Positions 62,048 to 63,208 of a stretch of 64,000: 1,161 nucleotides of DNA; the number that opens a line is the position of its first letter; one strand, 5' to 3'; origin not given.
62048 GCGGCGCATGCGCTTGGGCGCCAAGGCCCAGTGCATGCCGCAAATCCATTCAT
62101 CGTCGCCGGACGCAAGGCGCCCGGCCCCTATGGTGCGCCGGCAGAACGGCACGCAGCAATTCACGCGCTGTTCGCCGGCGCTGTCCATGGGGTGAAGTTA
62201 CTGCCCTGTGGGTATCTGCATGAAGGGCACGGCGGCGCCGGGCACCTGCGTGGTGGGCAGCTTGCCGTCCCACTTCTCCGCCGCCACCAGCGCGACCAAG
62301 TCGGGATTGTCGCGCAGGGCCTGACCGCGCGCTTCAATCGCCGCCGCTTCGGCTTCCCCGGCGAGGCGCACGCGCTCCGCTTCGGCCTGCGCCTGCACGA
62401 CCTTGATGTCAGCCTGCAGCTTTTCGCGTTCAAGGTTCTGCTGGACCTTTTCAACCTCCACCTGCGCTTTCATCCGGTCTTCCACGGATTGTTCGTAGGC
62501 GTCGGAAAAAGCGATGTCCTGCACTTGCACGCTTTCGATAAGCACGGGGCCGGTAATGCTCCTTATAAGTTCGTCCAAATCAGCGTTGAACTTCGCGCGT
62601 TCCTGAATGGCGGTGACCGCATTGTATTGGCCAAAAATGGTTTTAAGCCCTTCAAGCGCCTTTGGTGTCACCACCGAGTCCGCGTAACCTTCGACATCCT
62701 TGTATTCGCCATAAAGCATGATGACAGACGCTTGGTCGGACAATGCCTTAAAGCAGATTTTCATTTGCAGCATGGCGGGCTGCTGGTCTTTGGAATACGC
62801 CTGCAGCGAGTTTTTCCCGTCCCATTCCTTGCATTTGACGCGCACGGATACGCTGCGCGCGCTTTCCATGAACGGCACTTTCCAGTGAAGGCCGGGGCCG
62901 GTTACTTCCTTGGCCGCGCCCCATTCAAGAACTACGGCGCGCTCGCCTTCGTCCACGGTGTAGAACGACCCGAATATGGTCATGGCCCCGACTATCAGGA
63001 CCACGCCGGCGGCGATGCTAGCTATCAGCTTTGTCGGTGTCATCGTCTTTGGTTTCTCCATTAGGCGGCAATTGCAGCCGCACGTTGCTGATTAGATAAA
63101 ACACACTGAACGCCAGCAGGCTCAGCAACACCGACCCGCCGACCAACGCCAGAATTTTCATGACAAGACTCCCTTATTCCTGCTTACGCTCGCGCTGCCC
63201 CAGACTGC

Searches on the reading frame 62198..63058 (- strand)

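Call 38: search_protein_families(library=pfam, proteins=[window:62198-63058:-], max_evalue=0.001)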
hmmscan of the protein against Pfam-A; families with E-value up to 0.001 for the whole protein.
window:62198-63058:- (286 aa): 1 family
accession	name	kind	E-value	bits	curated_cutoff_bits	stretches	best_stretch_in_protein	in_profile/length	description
PF01145.31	Band_7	-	1.4e-24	87.5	23.6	1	34-213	2-176/176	SPFH domain / Band 7 family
